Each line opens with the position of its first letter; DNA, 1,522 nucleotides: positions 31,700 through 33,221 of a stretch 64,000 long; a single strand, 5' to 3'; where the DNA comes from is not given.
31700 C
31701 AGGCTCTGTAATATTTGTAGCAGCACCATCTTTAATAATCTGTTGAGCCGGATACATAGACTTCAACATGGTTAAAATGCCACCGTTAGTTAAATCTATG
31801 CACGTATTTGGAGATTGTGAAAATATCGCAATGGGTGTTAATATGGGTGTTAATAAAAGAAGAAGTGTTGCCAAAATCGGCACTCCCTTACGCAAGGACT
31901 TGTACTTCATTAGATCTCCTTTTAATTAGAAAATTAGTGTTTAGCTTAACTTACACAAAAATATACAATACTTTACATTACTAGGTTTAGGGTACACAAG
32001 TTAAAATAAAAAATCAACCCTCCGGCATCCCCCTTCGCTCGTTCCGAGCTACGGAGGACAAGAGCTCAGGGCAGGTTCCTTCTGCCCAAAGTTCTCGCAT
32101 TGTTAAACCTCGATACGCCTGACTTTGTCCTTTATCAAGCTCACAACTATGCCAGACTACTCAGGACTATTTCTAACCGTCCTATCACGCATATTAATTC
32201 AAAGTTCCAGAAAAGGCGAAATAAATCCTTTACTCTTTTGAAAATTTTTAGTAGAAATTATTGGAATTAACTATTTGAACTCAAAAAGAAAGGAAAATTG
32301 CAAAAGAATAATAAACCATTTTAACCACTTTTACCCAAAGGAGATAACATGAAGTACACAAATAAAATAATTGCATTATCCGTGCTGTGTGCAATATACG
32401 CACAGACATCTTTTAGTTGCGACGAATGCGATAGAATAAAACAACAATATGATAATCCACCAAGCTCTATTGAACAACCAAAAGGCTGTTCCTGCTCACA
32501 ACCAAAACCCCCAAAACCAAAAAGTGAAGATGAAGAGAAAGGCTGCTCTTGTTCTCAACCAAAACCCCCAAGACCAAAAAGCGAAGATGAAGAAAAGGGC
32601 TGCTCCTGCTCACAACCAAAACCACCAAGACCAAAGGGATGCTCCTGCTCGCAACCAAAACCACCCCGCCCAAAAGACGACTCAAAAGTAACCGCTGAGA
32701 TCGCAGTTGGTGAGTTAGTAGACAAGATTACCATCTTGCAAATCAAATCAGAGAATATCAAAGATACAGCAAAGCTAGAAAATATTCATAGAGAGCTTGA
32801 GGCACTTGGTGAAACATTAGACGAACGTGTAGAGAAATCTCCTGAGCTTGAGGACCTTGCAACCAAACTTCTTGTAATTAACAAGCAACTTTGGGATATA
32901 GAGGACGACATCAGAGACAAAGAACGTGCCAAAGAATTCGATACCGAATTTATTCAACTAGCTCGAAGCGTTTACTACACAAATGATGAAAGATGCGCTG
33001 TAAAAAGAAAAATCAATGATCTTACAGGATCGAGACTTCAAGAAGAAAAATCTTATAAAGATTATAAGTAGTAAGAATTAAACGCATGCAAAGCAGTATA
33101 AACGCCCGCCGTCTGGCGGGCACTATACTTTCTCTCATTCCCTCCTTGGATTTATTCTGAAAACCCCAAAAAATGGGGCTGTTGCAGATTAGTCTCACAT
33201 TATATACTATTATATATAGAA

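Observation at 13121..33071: Hypothesis: one 20-kb island pairing protein glycosyltransferases with beta-helical substrates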

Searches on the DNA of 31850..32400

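Call 86: search_rna_families(source=window, start=31850, end=32400, threshold=evalue, max_evalue=1, show_alignments=2)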
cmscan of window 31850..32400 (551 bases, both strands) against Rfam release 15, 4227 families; matches with E-value up to 1: 0.
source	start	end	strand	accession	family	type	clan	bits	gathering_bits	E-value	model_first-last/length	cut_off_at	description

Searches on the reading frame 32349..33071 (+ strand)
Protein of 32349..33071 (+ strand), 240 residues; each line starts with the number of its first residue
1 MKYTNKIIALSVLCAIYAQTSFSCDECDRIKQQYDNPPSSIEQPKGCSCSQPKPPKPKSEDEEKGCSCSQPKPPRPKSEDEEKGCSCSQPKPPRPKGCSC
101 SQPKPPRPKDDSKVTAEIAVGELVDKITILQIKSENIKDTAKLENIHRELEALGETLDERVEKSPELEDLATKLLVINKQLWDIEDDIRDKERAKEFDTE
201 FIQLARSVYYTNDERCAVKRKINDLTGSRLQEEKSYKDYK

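Call 3: search_protein_families(library=pfam, proteins=[window:32349-33071:+], max_evalue=0.01)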
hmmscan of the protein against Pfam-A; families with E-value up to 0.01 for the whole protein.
window:32349-33071:+ (240 aa): 2 families
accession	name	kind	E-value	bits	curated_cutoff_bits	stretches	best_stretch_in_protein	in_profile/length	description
PF19662.4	DUF6165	-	3.8e-08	33.6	27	1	116-237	3-116/134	Family of unknown function (DUF6165)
PF14063.11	DUF4254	-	0.0017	18.6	27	0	170-231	3-61/144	Protein of unknown function (DUF4254)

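Call 6: search_protein_families(library=ncbifam, proteins=[window:32349-33071:+], max_evalue=0.001)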
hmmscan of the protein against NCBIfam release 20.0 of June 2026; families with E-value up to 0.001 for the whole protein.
window:32349-33071:+ (240 aa): 0 families

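Call 72: search_protein_families(library=ncbifam, proteins=[window:32349-33071:+], max_evalue=1)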
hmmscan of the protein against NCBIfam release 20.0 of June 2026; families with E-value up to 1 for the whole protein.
window:32349-33071:+ (240 aa): 2 families
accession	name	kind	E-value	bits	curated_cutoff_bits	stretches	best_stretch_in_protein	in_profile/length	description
NF050804.1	CellDivDipMCaul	equivalog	0.015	14.2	900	1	23-152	26-153/634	cell division endopeptidase DipM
NF047706.1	LIC12611_phage_tail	subfamily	0.055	12.2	480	1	120-223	20-122/628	LIC12611 family phage tail protein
